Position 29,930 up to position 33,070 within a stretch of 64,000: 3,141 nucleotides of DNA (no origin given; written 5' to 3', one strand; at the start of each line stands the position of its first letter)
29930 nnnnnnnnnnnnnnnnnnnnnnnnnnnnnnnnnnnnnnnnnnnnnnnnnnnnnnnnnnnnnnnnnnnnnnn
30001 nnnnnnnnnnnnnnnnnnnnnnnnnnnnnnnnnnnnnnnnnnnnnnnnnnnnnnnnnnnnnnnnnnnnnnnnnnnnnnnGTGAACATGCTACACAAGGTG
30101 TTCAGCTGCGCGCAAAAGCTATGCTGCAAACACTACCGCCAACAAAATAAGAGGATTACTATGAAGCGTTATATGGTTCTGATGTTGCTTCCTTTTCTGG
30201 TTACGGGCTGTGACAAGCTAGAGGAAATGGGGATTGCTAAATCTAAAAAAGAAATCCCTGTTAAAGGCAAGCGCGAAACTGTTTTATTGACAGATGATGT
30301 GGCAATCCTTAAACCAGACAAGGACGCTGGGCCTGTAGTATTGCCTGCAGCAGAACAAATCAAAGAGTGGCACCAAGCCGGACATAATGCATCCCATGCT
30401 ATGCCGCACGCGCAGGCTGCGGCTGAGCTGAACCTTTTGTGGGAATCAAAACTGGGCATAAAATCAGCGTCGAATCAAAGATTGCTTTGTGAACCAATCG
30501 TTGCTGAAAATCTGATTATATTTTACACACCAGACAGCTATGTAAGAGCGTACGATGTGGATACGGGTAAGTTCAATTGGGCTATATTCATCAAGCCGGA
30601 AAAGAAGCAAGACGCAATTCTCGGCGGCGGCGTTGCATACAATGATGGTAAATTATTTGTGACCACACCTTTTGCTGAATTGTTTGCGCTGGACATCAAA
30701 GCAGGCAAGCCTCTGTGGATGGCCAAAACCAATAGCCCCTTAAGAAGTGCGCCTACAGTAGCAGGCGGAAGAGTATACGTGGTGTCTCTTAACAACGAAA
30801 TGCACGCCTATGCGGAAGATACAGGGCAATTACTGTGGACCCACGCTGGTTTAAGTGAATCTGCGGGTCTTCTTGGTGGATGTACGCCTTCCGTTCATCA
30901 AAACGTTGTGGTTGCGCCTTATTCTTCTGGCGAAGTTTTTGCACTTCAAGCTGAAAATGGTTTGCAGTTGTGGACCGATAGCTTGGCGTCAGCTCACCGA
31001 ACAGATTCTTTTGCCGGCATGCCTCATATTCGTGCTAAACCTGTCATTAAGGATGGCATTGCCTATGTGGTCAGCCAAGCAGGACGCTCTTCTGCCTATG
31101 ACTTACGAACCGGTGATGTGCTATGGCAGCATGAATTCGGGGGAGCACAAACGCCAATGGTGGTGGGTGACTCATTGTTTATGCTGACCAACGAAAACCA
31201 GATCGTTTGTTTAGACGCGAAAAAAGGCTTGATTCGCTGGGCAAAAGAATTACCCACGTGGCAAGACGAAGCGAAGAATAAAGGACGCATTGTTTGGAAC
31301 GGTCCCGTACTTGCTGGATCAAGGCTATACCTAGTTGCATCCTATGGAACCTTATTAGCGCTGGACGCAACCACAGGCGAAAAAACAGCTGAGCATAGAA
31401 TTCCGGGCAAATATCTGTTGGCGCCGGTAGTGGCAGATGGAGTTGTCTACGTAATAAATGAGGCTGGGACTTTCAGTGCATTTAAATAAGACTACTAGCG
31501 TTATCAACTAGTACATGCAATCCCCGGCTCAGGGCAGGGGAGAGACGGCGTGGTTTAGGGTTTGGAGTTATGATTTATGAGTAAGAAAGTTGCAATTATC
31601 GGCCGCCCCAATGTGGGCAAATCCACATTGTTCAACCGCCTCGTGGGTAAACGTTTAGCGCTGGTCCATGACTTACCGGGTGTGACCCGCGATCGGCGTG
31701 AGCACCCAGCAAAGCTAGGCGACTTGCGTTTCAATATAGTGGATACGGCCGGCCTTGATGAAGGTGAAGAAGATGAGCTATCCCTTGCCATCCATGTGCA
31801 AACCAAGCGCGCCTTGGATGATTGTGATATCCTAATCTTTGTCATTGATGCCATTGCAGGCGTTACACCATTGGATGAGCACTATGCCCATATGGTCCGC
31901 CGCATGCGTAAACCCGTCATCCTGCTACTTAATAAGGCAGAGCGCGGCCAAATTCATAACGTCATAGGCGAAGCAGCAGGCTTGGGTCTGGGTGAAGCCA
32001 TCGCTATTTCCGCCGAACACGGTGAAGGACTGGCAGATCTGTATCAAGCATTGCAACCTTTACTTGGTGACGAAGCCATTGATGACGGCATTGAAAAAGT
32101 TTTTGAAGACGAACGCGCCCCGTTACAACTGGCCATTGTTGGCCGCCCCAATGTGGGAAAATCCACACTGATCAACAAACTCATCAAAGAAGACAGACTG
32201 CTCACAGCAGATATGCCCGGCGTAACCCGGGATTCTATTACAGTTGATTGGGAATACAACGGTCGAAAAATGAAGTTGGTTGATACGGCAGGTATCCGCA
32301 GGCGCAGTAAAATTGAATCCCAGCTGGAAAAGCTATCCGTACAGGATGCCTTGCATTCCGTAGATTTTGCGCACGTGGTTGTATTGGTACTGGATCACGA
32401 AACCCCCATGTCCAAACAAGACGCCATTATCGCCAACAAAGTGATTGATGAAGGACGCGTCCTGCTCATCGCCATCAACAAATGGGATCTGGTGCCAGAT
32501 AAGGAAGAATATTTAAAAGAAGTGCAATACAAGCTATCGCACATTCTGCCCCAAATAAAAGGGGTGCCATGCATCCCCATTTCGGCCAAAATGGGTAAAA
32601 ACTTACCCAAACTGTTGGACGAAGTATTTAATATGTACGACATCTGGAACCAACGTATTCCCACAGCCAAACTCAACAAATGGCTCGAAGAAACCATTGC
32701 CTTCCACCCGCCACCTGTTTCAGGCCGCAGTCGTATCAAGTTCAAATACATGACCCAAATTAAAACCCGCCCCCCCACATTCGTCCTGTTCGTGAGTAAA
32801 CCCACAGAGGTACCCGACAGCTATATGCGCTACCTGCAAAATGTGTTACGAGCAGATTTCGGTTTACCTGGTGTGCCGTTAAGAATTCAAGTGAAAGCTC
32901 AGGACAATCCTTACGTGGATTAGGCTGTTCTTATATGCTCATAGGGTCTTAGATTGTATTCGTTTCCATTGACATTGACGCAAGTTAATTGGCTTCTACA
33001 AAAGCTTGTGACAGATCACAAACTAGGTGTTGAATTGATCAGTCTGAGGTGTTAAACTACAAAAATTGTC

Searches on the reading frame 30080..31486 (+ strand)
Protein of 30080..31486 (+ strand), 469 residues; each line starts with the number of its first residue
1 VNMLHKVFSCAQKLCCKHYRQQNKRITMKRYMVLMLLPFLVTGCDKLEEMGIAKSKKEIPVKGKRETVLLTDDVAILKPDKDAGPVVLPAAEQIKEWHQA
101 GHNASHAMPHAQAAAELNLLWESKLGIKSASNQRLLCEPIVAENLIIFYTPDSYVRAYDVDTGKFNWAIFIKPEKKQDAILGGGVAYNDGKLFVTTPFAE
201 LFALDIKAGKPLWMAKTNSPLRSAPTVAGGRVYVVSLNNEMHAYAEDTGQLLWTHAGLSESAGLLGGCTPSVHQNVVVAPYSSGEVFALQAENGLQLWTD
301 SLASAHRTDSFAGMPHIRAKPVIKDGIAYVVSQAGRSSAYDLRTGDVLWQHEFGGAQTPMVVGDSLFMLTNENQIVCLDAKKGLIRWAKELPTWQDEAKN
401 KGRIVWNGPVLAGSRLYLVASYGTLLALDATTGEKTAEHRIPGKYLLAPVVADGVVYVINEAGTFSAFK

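Call 10: search_protein_families(library=pfam, proteins=[window:30080-31486:+], max_evalue=0.00001)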
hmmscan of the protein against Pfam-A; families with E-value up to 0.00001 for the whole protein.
window:30080-31486:+ (469 aa): 4 families
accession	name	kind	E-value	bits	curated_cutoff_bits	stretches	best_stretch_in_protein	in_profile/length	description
PF13360.13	PQQ_2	-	2.7e-62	210.9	27.6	2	152-388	2-232/233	Outer membrane protein assembly factor BamB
PF01011.28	PQQ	-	1.8e-27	96.8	26.7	2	356-438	50-139/595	Glucose/ethanol/alcohol dehydrogenase, beta-propeller domain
PF13570.13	Beta-prop_ACSF4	-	1.6e-26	93.9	133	2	193-458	65-317/329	Beta-alanine-activating enzyme, beta-propeller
PF25293.1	Beta-prop_EMC1_N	-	6.8e-09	36.2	34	0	144-218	75-148/219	EMC1 N-terminal beta-propeller domain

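Call 79: find_homologous_proteins(query=window:30161-31486:+, max_evalue=1e-60)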
Query window:30161-31486:+ (442 aa): 792 proteins with E <= 1e-60 among 8000 candidates; the best 120 are listed.
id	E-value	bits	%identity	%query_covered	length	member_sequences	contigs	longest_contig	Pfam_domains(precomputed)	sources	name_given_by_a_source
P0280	1.6e-298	1008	100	100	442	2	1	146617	PF01011.29,PF13360.14,PF13570.14,PF25293.2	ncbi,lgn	-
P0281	4.7e-222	756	70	100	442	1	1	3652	PF01011.29,PF13360.14,PF13570.14,PF25293.2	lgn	-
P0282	5.0e-204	696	65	100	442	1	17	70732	PF01011.29,PF13360.14,PF13570.14,PF25293.2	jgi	jgi:outer membrane protein assembly factor BamB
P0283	9.2e-202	689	63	100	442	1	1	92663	PF01011.29,PF13360.14,PF13570.14,PF25293.2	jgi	jgi:outer membrane protein assembly factor BamB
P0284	3.4e-200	684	63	100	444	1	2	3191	PF01011.29,PF13360.14,PF13570.14,PF25293.2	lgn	-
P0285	1.1e-196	672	63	100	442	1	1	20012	PF01011.29,PF07774.20,PF13360.14,PF13570.14,PF25293.2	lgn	-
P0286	1.2e-194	665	64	100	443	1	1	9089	PF01011.29,PF13360.14,PF13570.14,PF25293.2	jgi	jgi:outer membrane protein assembly factor BamB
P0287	5.8e-193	660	62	100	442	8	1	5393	PF01011.29,PF13360.14,PF13570.14,PF25293.2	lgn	-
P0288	9.8e-183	626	57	100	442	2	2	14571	PF01011.29,PF13360.14,PF13570.14,PF25293.2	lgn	-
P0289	9.6e-178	610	56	100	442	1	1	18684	PF01011.29,PF13360.14,PF13570.14,PF25293.2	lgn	-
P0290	1.1e-173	596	56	100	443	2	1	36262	PF01011.29,PF13360.14,PF13570.14,PF25293.2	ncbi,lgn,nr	ncbi:MAG: PQQ-binding-like beta-propeller repeat protein [Alphaproteobacteria bacterium]|nr:PQQ-bind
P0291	7.8e-172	590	57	97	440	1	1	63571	PF01011.29,PF13360.14,PF13570.14,PF25293.2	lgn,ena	-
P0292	6.0e-157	541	53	100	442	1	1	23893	PF01011.29,PF23727.2,PF13360.14,PF03478.25,PF13570.14,PF25293.2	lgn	-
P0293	1.8e-105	371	41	100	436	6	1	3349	PF01011.29,PF07774.20,PF13360.14,PF13570.14,PF25293.2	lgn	-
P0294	6.8e-105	370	41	99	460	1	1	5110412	PF01011.29,PF13360.14,PF13570.14,PF25293.2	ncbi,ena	-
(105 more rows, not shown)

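Call 80: find_encoding_contigs(protein=P0282, flank=10000, max_places=1)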
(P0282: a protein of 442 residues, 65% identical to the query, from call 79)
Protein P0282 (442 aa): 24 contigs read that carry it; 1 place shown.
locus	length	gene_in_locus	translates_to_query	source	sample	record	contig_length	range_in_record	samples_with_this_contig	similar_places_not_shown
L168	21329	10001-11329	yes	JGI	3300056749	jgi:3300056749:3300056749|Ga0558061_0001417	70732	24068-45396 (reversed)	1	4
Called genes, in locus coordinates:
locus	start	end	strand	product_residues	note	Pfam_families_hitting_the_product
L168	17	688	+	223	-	PF14903:WG_beta_rep (weak)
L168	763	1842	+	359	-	-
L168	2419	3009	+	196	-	PF18306:LDcluster4, PF03641:Lysine_decarbox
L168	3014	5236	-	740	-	PF00580:UvrD-helicase, PF01443:Viral_helicase1 (faint), PF13245:AAA_19, PF13604:AAA_30 (faint), PF13361:UvrD_C, PF13538:UvrD_C_2 (faint)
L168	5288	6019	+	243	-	PF05175:MTS, PF02384:N6_Mtase, PF02475:TRM5-TYW2_MTfase (weak), PF13847:Methyltransf_31, PF08241:Methyltransf_11 (faint), PF08242:Methyltransf_12 (faint), PF13649:Methyltransf_25 (weak)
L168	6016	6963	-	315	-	-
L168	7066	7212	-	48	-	-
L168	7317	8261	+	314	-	PF00890:FAD_binding_2 (faint), PF01134:GIDA (faint), PF07992:Pyr_redox_2, PF12831:FAD_oxidored (faint), PF13738:Pyr_redox_3, PF00070:Pyr_redox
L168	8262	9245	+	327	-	PF00378:ECH_1, PF16113:ECH_2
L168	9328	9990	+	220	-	PF09976:TPR_21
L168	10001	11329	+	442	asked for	PF01011:PQQ (weak), PF13570:Beta-prop_ACSF4, PF25293:Beta-prop_EMC1_N (faint), PF13360:PQQ_2, PF13570:Beta-prop_ACSF4, PF01011:PQQ (weak), PF13360:PQQ_2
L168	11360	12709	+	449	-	PF00071:Ras (faint), PF01926:MMR_HSR1, PF02421:FeoB_N, PF00009:GTP_EFTU, PF01926:MMR_HSR1, PF02421:FeoB_N, PF04548:AIG1, PF14714:KH_dom-like, +7 more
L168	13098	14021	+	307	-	PF00294:PfkB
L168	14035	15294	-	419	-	PF00579:tRNA-synt_1b, PF22421:SYY_C-terminal (weak)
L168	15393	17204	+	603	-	PF07167:PhaC_N, PF00561:Abhydrolase_1, PF11339:DUF3141 (faint)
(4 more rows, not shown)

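Call 81: find_encoding_contigs(protein=P0283, flank=10000, max_places=1)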
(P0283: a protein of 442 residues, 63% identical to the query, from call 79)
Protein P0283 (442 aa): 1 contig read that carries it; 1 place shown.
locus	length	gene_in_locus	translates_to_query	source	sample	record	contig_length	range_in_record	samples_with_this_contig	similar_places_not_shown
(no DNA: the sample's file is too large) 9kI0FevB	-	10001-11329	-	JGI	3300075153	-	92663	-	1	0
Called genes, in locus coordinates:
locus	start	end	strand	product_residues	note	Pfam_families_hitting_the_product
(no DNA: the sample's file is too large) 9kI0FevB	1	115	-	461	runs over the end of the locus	PF12094:DUF3570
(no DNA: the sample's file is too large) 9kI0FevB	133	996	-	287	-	-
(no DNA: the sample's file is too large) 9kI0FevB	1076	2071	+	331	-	PF02424:ApbE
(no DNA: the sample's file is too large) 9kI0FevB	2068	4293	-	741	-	PF00580:UvrD-helicase, PF01443:Viral_helicase1 (faint), PF13245:AAA_19, PF13604:AAA_30 (faint), PF13361:UvrD_C, PF13538:UvrD_C_2 (faint)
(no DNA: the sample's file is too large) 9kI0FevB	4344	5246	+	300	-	PF00892:EamA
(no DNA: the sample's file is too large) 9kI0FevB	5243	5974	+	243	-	PF05175:MTS, PF02384:N6_Mtase, PF02475:TRM5-TYW2_MTfase (weak), PF13847:Methyltransf_31, PF08241:Methyltransf_11 (weak), PF13649:Methyltransf_25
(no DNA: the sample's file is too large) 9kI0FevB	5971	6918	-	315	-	-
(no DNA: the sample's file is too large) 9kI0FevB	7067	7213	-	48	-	-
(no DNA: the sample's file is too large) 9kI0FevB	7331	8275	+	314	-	PF01134:GIDA (faint), PF07992:Pyr_redox_2, PF12831:FAD_oxidored (faint), PF13738:Pyr_redox_3, PF00070:Pyr_redox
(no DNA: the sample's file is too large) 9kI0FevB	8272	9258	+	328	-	PF00378:ECH_1, PF16113:ECH_2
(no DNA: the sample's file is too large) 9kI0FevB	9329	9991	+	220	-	PF09976:TPR_21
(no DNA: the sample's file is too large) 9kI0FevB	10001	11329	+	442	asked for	PF01011:PQQ (weak), PF13570:Beta-prop_ACSF4, PF25293:Beta-prop_EMC1_N (faint), PF13360:PQQ_2, PF13570:Beta-prop_ACSF4, PF01011:PQQ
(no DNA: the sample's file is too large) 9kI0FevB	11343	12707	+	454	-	PF00005:ABC_tran (faint), PF01926:MMR_HSR1, PF02421:FeoB_N, PF00009:GTP_EFTU, PF01926:MMR_HSR1, PF02421:FeoB_N, PF04548:AIG1, PF14714:KH_dom-like, +9 more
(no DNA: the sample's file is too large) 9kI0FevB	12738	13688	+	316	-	PF00294:PfkB, PF25270:Khk (faint)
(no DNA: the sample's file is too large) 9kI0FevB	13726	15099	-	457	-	-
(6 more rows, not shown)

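Call 82: find_encoding_contigs(protein=P0290, flank=10000, max_places=1)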
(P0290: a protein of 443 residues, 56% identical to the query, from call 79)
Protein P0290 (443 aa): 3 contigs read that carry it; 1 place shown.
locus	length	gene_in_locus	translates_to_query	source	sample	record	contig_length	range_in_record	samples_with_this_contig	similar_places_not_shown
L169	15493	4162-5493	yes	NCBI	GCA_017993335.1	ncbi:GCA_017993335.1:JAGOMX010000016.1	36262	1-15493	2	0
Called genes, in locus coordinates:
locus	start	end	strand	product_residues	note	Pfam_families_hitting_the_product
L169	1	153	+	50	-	?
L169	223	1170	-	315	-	-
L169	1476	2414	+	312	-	PF00890:FAD_binding_2 (faint), PF01134:GIDA (faint), PF01266:DAO (faint), PF03486:HI0933_like (faint), PF07992:Pyr_redox_2, PF12831:FAD_oxidored (faint), PF13738:Pyr_redox_3, PF00070:Pyr_redox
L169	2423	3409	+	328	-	PF00378:ECH_1, PF16113:ECH_2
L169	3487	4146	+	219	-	PF10858:DUF2659 (weak), PF09976:TPR_21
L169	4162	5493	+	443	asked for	PF25293:Beta-prop_EMC1_N (faint), PF13570:Beta-prop_ACSF4, PF13360:PQQ_2, PF01011:PQQ (weak)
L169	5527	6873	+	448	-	PF01926:MMR_HSR1, PF02421:FeoB_N, PF00009:GTP_EFTU (weak), PF00009:GTP_EFTU, PF01926:MMR_HSR1, PF02421:FeoB_N, PF04548:AIG1 (weak), PF14714:KH_dom-like, +8 more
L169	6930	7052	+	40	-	-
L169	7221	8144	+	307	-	PF00294:PfkB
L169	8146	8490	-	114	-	PF01521:Fe-S_biosyn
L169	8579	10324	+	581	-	PF03485:Arg_tRNA_synt_N, PF00750:tRNA-synt_1d, PF00133:tRNA-synt_1 (faint), PF01406:tRNA-synt_1e (faint), PF09334:tRNA-synt_1g (faint), PF05746:DALR_1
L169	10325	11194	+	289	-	PF05036:SPOR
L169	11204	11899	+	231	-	PF02163:Peptidase_M50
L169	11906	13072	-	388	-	PF04055:Radical_SAM, PF06969:HemN_C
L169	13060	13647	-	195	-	PF01725:Ham1p_like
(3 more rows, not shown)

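Call 83: find_encoding_contigs(protein=P0291, flank=10000, max_places=1)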
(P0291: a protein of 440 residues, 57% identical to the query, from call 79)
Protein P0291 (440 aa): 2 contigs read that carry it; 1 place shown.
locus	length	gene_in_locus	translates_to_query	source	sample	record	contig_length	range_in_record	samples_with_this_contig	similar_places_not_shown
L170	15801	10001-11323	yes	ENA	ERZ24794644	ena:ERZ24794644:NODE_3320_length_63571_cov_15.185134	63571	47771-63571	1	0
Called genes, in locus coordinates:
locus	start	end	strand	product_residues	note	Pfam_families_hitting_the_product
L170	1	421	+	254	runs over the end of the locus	PF00106:adh_short, PF08659:KR, PF01370:Epimerase (weak), PF13460:NAD_binding_10 (weak), PF13561:adh_short_C2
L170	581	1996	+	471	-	PF00515:TPR_1 (faint), PF07719:TPR_2 (faint), PF13181:TPR_8 (faint), PF13424:TPR_12 (faint), PF25063:ARM_TT21_C (weak), PF23914:TPR_CcmH_CycH (weak), PF00685:Sulfotransfer_1, PF13469:Sulfotransfer_3, +3 more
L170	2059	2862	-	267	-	-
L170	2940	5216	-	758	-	PF00580:UvrD-helicase, PF13604:AAA_30 (faint), PF01443:Viral_helicase1 (faint), PF13245:AAA_19, PF13538:UvrD_C_2 (faint), PF13361:UvrD_C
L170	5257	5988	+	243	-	PF05175:MTS, PF02384:N6_Mtase (weak), PF02475:TRM5-TYW2_MTfase (weak), PF02390:Methyltransf_4 (faint), PF13847:Methyltransf_31, PF08241:Methyltransf_11 (weak), PF08242:Methyltransf_12, PF13649:Methyltransf_25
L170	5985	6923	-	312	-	PF13480:Acetyltransf_6 (weak)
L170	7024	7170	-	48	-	-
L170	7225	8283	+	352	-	PF00890:FAD_binding_2 (faint), PF01134:GIDA (faint), PF03486:HI0933_like (faint), PF07992:Pyr_redox_2, PF13738:Pyr_redox_3, PF00070:Pyr_redox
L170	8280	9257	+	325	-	PF00378:ECH_1, PF16113:ECH_2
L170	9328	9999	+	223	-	PF09976:TPR_21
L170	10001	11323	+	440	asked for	PF01011:PQQ, PF13570:Beta-prop_ACSF4, PF25293:Beta-prop_EMC1_N (faint), PF13360:PQQ_2, PF13570:Beta-prop_ACSF4 (weak), PF01011:PQQ (weak)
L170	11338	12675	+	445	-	PF00071:Ras (faint), PF01926:MMR_HSR1, PF02421:FeoB_N, PF00009:GTP_EFTU, PF01926:MMR_HSR1, PF02421:FeoB_N, PF04548:AIG1 (weak), PF14714:KH_dom-like, +6 more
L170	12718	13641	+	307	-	PF00294:PfkB, PF25270:Khk (weak)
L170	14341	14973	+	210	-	PF12844:HTH_19 (faint), PF00717:Peptidase_S24 (weak)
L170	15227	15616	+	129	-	PF01527:HTH_Tnp_1 (faint), PF13518:HTH_28 (faint)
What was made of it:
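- The gene is missing from the equivalent locus of four clade relatives and has a patchy distribution (calls 80-83), which is unusual for a core envelope layer.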

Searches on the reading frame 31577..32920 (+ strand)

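Call 10: search_protein_families(library=pfam, proteins=[window:31577-32920:+], max_evalue=0.00001)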
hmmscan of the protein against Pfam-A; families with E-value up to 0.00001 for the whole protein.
window:31577-32920:+ (448 aa): 12 families
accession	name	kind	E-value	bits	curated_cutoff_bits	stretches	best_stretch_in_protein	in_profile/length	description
PF01926.29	MMR_HSR1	-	8e-56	187.5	21.9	2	4-120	1-113/113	50S ribosome-binding GTPase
PF14714.11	KH_dom-like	-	2.3e-32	111.6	27.3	1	360-440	1-81/81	KH-domain-like of EngA bacterial GTPase enzymes, C-terminal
PF02421.24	FeoB_N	-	5.6e-29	101.1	27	2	184-349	2-155/156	Ferrous iron transport protein B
PF00009.33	GTP_EFTU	-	2e-21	76.9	26.5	1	185-353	6-185/188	Elongation factor Tu GTP binding domain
PF04548.22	AIG1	-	4.8e-14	52.6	27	1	184-289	2-107/212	AIG1 family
PF00350.29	Dynamin_N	-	2.2e-13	51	27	0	185-223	1-38/168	Dynamin family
PF03193.22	RsgA_GTPase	-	1e-10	42.2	30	0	183-213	107-137/174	RsgA GTPase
PF00071.28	Ras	-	1.9e-10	41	21.6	0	185-350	2-156/162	Ras family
PF08477.19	Roc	-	3.8e-08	34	27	0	4-62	1-68/119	Ras of Complex, Roc, domain of DAPkinase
PF16897.10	MMR_HSR1_Xtn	-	2.3e-06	28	35.2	0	239-353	3-103/106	C-terminal region of MMR_HSR1 domain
PF09439.16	SRPRB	-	2.8e-06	27.3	25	0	185-309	6-125/178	Signal recognition particle receptor beta subunit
PF03266.21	NTPase_1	-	6e-06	26.6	23.9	0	185-237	2-54/168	NTPase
